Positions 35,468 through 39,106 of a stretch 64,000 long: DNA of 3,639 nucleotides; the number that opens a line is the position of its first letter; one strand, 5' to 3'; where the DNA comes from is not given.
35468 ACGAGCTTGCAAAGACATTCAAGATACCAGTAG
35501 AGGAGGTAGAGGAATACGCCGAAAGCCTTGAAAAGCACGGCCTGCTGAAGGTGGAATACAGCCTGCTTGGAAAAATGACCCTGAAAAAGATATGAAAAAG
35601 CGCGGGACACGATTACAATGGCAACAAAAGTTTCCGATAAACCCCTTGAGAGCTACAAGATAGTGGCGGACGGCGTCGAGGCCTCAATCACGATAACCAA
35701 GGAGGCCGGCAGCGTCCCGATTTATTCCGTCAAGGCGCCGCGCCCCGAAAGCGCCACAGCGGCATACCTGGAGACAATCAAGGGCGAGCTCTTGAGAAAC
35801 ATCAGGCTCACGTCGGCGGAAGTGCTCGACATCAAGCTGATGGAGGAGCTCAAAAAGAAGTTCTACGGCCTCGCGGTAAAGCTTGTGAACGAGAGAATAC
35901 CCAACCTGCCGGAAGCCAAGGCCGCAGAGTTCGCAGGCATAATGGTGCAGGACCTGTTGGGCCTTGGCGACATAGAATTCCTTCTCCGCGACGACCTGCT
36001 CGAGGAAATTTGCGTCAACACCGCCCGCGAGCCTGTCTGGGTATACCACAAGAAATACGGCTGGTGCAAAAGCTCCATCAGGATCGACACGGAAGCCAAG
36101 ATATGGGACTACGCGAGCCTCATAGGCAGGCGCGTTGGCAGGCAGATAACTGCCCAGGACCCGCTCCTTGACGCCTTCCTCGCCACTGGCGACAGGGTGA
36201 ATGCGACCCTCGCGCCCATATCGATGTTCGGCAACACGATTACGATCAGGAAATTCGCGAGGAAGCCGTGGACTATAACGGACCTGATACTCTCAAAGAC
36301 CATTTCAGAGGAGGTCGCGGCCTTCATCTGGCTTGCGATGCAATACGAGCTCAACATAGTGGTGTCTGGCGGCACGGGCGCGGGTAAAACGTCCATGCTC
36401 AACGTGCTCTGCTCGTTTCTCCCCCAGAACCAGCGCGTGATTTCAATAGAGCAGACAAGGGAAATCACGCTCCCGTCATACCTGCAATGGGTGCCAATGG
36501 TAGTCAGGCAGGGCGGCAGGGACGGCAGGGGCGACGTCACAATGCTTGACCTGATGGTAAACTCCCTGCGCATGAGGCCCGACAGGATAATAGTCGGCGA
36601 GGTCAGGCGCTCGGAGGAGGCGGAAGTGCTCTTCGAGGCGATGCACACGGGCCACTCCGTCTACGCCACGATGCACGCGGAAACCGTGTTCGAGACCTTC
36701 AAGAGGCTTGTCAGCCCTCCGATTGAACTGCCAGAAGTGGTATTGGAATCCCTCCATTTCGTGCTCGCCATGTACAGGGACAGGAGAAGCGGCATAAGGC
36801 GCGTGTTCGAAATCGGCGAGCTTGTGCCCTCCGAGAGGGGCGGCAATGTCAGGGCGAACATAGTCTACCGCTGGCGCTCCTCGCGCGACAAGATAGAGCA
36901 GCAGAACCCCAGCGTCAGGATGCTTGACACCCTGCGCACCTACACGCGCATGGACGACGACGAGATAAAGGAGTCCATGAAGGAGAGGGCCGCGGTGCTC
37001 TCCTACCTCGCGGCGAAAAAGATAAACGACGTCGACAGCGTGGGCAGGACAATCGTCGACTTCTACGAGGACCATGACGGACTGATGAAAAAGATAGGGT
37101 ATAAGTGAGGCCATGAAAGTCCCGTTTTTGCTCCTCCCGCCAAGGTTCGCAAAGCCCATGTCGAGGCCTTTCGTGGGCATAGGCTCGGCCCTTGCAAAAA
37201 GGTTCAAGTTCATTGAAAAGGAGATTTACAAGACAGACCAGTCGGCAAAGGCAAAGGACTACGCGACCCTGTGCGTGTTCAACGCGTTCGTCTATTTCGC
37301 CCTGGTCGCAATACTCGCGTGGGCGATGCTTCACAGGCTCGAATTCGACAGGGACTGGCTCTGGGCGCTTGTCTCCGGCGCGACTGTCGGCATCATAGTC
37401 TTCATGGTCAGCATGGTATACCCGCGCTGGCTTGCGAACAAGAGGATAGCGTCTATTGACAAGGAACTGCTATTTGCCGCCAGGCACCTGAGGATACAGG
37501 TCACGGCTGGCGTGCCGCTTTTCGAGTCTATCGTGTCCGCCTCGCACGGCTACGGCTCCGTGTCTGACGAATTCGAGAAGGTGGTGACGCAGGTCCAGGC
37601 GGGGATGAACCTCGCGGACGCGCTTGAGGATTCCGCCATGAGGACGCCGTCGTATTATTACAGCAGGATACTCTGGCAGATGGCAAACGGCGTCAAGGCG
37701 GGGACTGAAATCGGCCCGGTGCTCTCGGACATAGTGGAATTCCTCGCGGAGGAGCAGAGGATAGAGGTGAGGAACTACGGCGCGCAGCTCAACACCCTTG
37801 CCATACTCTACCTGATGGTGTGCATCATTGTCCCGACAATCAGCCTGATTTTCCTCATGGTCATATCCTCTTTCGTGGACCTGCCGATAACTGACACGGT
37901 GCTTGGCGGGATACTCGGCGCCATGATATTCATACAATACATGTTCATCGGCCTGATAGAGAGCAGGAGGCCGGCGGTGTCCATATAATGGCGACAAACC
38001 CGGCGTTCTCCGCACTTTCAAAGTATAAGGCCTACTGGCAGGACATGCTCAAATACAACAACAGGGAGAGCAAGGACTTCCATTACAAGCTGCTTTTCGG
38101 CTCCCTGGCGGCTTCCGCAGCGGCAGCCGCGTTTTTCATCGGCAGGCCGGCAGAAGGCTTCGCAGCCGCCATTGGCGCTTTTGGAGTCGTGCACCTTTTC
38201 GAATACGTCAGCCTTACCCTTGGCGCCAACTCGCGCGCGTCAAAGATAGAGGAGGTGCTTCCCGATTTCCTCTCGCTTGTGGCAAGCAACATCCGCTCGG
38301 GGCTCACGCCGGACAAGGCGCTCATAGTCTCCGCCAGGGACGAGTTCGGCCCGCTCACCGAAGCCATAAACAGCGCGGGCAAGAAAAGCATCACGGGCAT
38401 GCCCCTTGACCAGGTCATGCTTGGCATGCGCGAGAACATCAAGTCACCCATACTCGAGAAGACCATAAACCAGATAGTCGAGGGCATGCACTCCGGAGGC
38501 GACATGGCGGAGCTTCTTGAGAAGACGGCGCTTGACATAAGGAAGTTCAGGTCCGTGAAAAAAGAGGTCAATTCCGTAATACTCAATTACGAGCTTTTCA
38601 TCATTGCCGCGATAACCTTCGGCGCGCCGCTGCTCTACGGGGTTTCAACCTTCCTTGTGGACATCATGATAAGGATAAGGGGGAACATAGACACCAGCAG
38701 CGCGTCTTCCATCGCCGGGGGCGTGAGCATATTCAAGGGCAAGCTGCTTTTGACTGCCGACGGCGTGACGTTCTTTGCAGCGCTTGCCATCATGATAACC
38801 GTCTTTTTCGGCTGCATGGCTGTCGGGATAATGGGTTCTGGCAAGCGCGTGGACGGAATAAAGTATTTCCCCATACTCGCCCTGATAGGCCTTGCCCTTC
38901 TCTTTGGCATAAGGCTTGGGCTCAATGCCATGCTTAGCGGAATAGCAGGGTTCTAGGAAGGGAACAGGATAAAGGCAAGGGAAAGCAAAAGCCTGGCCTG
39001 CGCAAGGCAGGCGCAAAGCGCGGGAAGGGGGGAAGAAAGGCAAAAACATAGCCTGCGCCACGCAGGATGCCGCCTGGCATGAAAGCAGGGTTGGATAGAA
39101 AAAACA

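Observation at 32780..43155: Pilus locus A: Epd/Tad-like type IV filament cluster that also encodes a KaiC-like ATPase and a vWA pilin-like protein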

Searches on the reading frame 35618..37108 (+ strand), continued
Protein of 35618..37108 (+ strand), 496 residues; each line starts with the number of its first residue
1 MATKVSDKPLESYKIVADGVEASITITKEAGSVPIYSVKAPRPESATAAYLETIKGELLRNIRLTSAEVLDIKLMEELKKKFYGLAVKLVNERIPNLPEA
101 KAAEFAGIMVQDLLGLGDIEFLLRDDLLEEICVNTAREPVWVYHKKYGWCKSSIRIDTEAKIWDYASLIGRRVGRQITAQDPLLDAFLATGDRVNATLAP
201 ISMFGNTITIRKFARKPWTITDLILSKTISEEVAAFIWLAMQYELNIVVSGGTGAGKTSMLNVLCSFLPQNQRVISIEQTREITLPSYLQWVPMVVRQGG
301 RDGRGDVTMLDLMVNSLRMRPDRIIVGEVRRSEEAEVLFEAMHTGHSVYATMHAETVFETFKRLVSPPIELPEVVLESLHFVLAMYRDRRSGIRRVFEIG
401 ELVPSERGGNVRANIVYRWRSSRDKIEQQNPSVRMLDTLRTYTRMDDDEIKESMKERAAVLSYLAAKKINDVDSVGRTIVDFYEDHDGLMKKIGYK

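Call 35: search_solved_structures(query=window:35618-37108:+, max_evalue=1e-40, show_alignments=4)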
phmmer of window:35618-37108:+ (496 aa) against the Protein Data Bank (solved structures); distinct sequences matched with E-value up to 1e-40: 6.
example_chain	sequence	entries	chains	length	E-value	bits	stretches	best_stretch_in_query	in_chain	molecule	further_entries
2oap_1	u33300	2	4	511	6.1e-61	210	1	88-492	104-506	Type II secretion system protein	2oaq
4ii7_A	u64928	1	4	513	2.6e-56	194.8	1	109-410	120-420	FlaI ATPase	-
4ihq_A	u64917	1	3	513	1.7e-55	192.1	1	109-410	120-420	FlaI ATPase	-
8rkd_E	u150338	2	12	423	7.1e-45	157.1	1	53-406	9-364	Pilus assembly ATPase CpaF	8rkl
8rjf_A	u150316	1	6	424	7.1e-45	157.1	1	53-406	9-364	Pilus assembly ATPase CpaF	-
9e24_A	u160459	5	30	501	9e-45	156.7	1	52-406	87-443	CpaF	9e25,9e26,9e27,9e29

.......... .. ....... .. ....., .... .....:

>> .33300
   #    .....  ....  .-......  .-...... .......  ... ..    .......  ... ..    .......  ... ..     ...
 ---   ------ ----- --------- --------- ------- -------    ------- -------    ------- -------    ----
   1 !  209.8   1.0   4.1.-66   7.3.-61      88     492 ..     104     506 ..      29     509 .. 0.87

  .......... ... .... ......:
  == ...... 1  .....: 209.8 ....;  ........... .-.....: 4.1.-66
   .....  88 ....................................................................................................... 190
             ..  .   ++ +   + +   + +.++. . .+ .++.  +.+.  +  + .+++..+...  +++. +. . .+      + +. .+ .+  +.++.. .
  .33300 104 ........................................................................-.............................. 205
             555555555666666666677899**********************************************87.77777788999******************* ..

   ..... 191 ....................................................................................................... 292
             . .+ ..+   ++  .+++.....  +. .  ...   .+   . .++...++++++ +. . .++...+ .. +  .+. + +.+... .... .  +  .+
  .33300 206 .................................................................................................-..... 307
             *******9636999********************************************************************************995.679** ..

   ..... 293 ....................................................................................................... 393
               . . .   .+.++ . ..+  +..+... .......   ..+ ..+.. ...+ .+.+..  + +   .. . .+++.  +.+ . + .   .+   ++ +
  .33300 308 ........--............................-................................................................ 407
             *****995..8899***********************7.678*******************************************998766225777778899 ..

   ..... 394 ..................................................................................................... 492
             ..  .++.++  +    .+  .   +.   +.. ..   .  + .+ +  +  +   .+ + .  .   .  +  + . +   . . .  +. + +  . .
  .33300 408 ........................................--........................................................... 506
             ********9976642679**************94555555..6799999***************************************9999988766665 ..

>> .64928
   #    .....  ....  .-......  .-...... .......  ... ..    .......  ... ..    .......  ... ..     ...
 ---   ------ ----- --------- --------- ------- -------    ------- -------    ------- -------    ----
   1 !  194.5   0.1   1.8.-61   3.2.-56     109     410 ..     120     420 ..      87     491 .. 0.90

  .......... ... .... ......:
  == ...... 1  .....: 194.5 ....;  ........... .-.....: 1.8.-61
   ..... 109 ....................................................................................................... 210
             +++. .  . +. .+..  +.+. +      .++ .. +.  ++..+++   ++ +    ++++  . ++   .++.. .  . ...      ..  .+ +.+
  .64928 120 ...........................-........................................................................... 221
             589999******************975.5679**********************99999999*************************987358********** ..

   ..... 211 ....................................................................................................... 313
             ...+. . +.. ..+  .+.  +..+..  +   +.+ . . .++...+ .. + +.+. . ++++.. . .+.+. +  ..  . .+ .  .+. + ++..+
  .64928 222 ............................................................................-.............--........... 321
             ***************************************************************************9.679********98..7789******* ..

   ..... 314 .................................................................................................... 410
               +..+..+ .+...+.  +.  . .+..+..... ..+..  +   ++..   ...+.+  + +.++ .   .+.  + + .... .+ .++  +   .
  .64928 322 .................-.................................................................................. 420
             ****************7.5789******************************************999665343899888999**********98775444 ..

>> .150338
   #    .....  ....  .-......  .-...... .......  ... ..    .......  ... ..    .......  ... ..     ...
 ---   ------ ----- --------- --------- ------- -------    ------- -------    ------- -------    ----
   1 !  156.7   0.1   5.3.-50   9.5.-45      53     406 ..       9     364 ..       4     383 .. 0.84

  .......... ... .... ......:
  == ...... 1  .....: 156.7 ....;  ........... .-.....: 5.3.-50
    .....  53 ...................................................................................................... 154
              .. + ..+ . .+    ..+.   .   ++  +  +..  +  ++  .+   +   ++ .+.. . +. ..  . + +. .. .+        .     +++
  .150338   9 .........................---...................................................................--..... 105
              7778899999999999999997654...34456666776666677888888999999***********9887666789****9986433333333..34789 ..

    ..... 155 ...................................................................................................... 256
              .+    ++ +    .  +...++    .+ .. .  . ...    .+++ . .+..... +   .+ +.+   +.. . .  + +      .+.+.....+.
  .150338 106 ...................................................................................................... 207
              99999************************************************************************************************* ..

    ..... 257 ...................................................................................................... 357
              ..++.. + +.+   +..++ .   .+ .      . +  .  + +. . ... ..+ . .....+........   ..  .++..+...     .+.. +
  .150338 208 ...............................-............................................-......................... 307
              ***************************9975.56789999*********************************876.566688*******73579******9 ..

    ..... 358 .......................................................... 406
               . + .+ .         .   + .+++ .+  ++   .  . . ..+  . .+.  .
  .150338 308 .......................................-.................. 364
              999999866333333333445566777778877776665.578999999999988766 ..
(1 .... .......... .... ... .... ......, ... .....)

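Call 82: search_protein_families(library=pfam, proteins=[L053:7518-9995:+, L011:2150-3868:+, L016:8537-9832:+, L043:8008-9966:+, L030:8219-9976:+, L028:9096-10004:+, L009:9330-10004:+, L057:1931-2875:+], max_evalue=0.01)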
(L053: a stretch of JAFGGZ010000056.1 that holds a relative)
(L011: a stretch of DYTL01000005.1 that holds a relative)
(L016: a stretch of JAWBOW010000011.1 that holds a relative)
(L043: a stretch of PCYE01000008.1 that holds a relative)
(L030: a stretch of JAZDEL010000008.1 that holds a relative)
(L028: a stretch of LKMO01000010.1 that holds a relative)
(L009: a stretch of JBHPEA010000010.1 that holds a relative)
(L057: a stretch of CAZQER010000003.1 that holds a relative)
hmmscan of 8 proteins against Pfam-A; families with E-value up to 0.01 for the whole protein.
L053:7518-9995:+ (825 aa): 14 families
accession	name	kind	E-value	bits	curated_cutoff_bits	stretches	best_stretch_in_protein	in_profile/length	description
PF24336.1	DUF7504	-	2.8e-13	51.2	27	2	629-690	118-178/179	Family of unknown function (DUF7504)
PF06745.19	ATPase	-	6e-10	39.3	26.6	2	331-425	117-213/231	KaiC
PF13894.12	zf-C2H2_4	-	1.8e-08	34.8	27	2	146-168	1-23/24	C2H2-type zinc finger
PF00096.32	zf-C2H2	-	9.2e-07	29.4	25.2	1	146-168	1-23/23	Zinc finger, C2H2 type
PF13912.12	zf-C2H2_6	-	2.4e-06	27.8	25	1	146-170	2-26/27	C2H2-type zinc finger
PF05605.18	zf-Di19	-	9.1e-06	26.3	27.5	1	146-191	3-48/54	Drought induced 19 protein (Di19), zinc-binding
PF13465.12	zf-H2C2_2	-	0.00099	19.8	40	0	163-182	4-24/26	Zinc-finger double domain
PF24446.1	DUF7565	-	0.0024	18.7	27.1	1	147-226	3-86/92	Family of unknown function (DUF7565)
PF23365.1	DUF7090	-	0.0024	18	27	0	357-401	140-184/192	Family of unknown function (DUF7090)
PF12171.14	zf-C2H2_jaz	-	0.0043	17.6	22.6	0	146-164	2-20/27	Zinc-finger double-stranded RNA-binding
PF21302.3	Zn_ribbon_RlmA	-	0.0061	17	27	0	173-196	1-24/44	RlmA, N-terminal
PF12756.13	zf-C2H2_2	-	0.0062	17.2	26.9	0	134-169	39-74/100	C2H2 type zinc-finger (2 copies)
PF19126.5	DUF5810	-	0.0064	17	26.9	0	146-164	3-21/66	Family of unknown function (DUF5810)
PF05763.18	DUF835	-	0.0073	16.5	33.1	0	617-685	67-136/136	Protein of unknown function (DUF835)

L011:2150-3868:+ (572 aa): 4 families
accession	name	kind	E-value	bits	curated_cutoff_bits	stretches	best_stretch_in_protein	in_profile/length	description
PF25526.1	LIP-1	-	9.1e-06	25.6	34.1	1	199-397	4-195/250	Liprin-alpha-like coiled coil domain 2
PF00038.26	Filament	-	0.00042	20.5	40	1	203-357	140-301/313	Intermediate filament protein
PF05384.16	DegS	-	0.004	17.1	27.6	1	187-324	15-151/159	Sensor protein DegS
PF16515.11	HIP1_clath_bdg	-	0.0054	17.5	28.8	1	225-310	8-91/99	Clathrin-binding domain of Huntingtin-interacting protein 1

L016:8537-9832:+ (431 aa): 5 families
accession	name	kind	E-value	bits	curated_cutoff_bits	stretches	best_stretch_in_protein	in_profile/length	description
PF25212.1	HVO_A0114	-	4.6e-05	23.6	27.6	1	42-86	26-70/84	HVO_A0114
PF08279.18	HTH_11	-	0.0018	18.5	25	0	42-82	4-44/55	HTH domain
PF13412.12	HTH_24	-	0.0031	17.5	21.9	1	42-83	7-48/48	Winged helix-turn-helix DNA-binding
PF01047.28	MarR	-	0.0035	17.6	24.6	0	43-83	8-48/59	MarR family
PF08220.18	HTH_DeoR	-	0.0073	16.5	21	0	41-81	3-43/57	DeoR-like helix-turn-helix domain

L043:8008-9966:+ (652 aa): 1 family
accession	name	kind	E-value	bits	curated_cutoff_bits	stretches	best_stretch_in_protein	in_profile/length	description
PF08220.18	HTH_DeoR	-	0.0025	17.9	21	1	26-54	3-31/57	DeoR-like helix-turn-helix domain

L030:8219-9976:+ (585 aa): 0 families

L028:9096-10004:+ (302 aa): 5 families
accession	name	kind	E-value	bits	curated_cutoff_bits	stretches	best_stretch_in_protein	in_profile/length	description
PF01978.25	TrmB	-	0.0002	21.6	25.6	1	20-62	16-58/68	Sugar-specific transcriptional regulator TrmB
PF01022.26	HTH_5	-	0.00083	19.6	22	0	17-58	7-47/47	Bacterial regulatory protein, arsR family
PF13404.12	HTH_AsnC-type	-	0.0029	17.8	27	1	17-44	8-35/42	AsnC-type helix-turn-helix domain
PF13601.12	HTH_34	-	0.0038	17.8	27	0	17-87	5-78/80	Winged helix DNA-binding domain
PF13412.12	HTH_24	-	0.0049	16.9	21.9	0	17-57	8-48/48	Winged helix-turn-helix DNA-binding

L009:9330-10004:+ (224 aa): 1 family
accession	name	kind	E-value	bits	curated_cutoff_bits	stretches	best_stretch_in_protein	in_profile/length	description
PF07344.16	Amastin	-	0.0056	17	27.2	1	20-109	68-157/157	Amastin surface glycoprotein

L057:1931-2875:+ (314 aa): 0 families

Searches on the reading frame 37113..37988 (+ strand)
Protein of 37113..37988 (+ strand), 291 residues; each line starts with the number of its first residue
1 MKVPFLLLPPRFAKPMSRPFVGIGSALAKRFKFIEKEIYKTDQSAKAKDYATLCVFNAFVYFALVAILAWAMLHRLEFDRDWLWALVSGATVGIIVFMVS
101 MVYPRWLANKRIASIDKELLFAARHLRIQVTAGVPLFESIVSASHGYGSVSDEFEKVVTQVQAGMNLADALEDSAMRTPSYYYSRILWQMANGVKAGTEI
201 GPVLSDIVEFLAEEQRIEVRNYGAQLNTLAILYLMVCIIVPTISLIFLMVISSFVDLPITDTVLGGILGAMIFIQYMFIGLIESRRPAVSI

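Call 3: search_protein_families(library=pfam, proteins=[window:37113-37988:+], max_evalue=0.1)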
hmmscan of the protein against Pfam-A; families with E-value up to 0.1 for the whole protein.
window:37113-37988:+ (291 aa): 7 families
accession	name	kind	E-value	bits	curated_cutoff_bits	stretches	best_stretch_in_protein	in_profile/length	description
PF00482.28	T2SSF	-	1e-17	64.7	25.2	1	123-246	2-123/125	Type II secretion system (T2SS), protein F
PF13727.12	CoA_binding_3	-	0.007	16.8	25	1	37-131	4-101/175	CoA-binding domain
PF20990.2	DUF2207_C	-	0.0082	16.3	33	1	26-103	117-185/247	Predicted membrane protein (DUF2207) C-terminal domain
PF04341.17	DUF485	-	0.01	16.2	28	1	51-114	18-81/88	Protein of unknown function, DUF485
PF14378.12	PAP2_3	-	0.029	14.6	27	1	54-115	34-96/190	PAP2 superfamily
PF07884.19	VKOR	-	0.051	14.2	27.5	1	58-106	62-109/134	Vitamin K epoxide reductase family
PF19779.4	DUF6264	-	0.075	13.6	31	0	43-102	115-172/183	Family of unknown function (DUF6264)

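Call 4: search_protein_families(library=ncbifam, proteins=[window:37113-37988:+], max_evalue=0.1)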
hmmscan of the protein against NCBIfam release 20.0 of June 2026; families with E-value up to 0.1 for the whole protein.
window:37113-37988:+ (291 aa): 7 families
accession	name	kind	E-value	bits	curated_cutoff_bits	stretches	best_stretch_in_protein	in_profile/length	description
NF004704.2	PRK06041.1-2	equivalog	8.7e-15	54.4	550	1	46-288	9-249/555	archaellar assembly protein ArlJ/FlaJ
NF046075.1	UpsF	equivalog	8e-07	28.2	400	1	39-253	19-226/484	membrane pilin protein UpsF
TIGR02120.1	GspF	equivalog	8.8e-06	25.2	424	1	116-250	62-187/401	type II secretion system inner membrane protein GspF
NF001961.0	PRK00733.3-6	equivalog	0.013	13.8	926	1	56-113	297-354/671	sodium-translocating pyrophosphatase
TIGR01620.2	hyp_HI0043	subfamily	0.026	14.2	160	1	44-154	54-164/329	TIGR01620 family protein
NF012179.0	CptA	domain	0.043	12.5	900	1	41-174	98-219/556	phosphoethanolamine transferase CptA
NF043039.1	HgcAB_like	equivalog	0.059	13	285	0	55-116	156-218/350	HgcAB-like fusion protein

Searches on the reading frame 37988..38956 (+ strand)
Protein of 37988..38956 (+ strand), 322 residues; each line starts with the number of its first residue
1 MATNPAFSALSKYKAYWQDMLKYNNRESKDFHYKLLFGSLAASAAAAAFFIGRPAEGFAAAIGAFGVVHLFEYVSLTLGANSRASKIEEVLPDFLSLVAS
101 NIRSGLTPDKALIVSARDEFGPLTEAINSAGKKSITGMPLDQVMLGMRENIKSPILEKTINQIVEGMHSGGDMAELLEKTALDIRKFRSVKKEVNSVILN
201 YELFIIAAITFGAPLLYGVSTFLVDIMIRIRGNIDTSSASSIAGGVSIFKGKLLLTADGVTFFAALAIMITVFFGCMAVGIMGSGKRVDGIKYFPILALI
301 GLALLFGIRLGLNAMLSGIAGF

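Call 3: search_protein_families(library=pfam, proteins=[window:37988-38956:+], max_evalue=0.1)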
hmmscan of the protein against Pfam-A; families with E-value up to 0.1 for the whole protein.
window:37988-38956:+ (322 aa): 1 family
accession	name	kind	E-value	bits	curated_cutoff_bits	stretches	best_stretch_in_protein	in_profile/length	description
PF00482.28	T2SSF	-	2.5e-12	47.3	25.2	1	94-217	1-121/125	Type II secretion system (T2SS), protein F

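Call 4: search_protein_families(library=ncbifam, proteins=[window:37988-38956:+], max_evalue=0.1)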
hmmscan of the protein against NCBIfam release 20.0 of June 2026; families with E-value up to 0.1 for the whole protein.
window:37988-38956:+ (322 aa): 2 families
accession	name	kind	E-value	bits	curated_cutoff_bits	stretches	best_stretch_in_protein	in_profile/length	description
NF004705.1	PRK06041.1-3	equivalog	0.00013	21.1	400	1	13-317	170-463/465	archaellar assembly protein ArlJ/FlaJ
NF046075.1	UpsF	equivalog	0.0071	15.2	400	1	82-222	304-433/484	membrane pilin protein UpsF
